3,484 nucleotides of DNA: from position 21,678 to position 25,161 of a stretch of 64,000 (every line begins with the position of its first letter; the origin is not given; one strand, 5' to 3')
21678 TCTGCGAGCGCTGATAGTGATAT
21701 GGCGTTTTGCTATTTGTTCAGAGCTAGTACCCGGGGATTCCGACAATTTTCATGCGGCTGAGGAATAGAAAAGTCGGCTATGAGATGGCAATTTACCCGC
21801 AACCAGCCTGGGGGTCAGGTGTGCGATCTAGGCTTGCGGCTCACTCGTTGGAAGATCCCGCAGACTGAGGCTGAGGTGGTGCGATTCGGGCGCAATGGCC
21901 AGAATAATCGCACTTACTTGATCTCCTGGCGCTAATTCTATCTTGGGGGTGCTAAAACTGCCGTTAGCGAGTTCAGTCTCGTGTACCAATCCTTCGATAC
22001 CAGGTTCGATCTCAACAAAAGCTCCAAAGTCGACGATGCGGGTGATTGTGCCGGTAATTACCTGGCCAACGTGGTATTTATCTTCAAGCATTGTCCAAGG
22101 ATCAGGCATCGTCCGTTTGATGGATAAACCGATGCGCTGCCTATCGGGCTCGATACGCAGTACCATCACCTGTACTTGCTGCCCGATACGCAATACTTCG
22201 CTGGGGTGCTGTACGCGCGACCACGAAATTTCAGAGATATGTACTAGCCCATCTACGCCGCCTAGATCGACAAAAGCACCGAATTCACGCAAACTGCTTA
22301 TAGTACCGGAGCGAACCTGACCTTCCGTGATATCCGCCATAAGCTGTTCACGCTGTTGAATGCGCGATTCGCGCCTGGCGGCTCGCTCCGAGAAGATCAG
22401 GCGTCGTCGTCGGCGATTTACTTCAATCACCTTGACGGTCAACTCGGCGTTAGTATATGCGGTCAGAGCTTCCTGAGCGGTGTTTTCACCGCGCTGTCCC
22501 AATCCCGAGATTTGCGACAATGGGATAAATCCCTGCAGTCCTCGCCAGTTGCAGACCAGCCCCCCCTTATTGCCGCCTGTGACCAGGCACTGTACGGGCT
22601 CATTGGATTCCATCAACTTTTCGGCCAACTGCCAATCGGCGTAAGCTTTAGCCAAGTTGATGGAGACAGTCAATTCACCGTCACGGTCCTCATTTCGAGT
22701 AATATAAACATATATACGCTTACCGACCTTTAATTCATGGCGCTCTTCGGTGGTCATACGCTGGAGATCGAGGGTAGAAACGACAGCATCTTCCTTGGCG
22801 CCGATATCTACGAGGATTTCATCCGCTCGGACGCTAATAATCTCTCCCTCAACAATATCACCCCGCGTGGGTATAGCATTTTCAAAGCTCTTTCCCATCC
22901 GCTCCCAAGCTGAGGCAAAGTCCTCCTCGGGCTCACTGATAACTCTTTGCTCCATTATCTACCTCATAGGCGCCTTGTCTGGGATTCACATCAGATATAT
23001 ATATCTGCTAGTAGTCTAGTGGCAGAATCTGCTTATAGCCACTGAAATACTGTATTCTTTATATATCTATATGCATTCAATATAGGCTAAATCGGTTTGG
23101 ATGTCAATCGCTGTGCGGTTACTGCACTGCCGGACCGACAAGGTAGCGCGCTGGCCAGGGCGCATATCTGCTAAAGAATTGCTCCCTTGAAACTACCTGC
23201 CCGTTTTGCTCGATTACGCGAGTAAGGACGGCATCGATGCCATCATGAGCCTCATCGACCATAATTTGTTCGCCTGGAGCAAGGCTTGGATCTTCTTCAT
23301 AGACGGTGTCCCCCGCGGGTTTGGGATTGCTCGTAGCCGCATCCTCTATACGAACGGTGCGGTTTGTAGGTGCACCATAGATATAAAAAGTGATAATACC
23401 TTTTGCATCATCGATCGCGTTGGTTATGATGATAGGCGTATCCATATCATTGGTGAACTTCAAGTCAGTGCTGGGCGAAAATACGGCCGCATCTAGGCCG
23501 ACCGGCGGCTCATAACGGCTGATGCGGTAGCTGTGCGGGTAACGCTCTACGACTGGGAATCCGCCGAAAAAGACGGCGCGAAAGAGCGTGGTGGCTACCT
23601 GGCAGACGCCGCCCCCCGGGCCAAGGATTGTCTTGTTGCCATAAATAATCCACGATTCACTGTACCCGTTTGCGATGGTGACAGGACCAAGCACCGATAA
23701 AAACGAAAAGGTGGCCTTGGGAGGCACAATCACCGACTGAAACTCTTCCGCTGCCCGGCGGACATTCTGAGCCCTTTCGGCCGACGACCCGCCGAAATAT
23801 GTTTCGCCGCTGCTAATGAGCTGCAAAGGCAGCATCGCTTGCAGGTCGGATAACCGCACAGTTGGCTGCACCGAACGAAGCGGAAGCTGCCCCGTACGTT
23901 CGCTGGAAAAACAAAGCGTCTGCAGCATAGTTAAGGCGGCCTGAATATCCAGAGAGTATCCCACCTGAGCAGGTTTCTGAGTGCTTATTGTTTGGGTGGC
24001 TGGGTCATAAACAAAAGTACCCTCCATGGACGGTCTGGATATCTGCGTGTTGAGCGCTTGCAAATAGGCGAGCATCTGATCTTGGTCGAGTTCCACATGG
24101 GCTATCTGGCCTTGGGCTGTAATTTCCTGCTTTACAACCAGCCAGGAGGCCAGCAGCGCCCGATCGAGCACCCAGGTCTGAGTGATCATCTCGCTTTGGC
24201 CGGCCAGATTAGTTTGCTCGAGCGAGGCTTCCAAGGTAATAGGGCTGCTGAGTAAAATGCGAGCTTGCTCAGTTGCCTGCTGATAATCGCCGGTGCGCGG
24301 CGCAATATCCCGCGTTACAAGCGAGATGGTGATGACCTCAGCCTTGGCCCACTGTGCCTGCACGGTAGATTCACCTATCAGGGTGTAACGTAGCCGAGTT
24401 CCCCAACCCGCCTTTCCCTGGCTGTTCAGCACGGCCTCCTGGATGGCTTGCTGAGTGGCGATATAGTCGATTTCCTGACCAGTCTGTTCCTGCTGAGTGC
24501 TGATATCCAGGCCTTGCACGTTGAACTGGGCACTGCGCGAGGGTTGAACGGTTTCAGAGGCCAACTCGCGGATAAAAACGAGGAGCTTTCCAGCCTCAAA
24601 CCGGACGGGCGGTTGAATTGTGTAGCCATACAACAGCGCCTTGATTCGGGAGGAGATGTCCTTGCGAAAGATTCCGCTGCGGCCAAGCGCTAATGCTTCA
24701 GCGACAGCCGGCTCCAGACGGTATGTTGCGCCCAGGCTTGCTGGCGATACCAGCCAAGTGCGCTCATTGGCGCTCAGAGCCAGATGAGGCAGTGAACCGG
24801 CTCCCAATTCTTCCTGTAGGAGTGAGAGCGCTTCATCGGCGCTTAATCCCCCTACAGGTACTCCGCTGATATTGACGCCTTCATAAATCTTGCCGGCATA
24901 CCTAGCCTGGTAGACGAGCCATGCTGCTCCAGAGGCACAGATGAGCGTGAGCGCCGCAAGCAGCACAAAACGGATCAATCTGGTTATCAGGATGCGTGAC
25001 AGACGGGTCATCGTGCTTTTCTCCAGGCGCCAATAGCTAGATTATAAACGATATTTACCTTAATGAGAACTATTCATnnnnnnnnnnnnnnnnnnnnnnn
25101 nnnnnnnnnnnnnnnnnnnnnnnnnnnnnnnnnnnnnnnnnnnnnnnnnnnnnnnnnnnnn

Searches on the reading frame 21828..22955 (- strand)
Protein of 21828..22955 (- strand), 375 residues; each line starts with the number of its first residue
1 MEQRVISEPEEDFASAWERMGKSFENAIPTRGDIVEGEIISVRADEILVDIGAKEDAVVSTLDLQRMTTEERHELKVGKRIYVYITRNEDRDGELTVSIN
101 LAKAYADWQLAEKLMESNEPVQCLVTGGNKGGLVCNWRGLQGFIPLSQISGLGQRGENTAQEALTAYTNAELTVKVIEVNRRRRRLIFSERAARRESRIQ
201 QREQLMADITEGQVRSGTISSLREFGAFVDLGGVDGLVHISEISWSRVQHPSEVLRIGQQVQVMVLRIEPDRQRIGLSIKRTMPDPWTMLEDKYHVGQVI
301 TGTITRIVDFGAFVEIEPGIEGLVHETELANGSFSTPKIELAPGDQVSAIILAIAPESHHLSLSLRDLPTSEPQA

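Call 94: search_protein_families(library=pfam, proteins=[window:21828-22955:-], max_evalue=0.00001)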
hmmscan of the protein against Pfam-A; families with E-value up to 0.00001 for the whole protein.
window:21828-22955:- (375 aa): 5 families
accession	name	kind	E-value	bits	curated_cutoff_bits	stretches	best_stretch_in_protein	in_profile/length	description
PF00575.29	S1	-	4.7e-55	184.3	22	3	210-280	3-74/74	S1 RNA binding domain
PF23459.1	S1_RRP5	-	4.3e-16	59.7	27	1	209-278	1-71/72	RRP5 S1 domain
PF13509.12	S1_2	-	1.5e-07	31.8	21.8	0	296-331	1-36/61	S1 domain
PF21262.3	RRP40_S1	-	7e-07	29.5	27.1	1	28-95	2-70/83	Exosome complex component RRP40, S1 domain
PF21710.3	Spt6_S1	-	3e-06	27.9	27.5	0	292-367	12-88/91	Spt6, S1/OB domain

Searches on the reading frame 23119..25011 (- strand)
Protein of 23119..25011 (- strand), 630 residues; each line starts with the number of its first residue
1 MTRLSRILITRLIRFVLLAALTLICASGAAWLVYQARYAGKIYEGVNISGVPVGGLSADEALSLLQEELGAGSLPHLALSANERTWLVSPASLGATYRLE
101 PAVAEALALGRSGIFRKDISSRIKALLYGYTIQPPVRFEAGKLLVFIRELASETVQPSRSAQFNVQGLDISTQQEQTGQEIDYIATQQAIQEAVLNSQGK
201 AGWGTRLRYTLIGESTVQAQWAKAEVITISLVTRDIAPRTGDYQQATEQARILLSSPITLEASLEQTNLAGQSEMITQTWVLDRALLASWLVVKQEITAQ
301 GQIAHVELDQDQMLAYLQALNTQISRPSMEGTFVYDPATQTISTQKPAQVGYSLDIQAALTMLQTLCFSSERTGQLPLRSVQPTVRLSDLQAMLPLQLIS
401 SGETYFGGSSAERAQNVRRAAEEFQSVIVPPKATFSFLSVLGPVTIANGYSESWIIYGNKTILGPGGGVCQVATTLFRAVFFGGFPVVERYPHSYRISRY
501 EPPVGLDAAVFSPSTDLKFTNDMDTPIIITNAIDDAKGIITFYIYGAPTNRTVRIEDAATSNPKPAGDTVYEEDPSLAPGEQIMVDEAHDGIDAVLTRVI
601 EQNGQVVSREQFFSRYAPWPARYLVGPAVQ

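Call 94: search_protein_families(library=pfam, proteins=[window:23119-25011:-], max_evalue=0.00001)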
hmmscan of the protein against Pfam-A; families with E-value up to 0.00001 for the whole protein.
window:23119-25011:- (630 aa): 3 families
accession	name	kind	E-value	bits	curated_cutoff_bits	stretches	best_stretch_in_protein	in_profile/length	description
PF04294.18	VanW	-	1.3e-37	128.7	27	1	412-541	1-128/130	VanW like protein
PF12229.13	PG_binding_4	-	2.6e-19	70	22.1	1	86-198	1-112/117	Putative peptidoglycan binding domain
PF07501.17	G5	-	9.4e-08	32.6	23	1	568-612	13-57/75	G5 domain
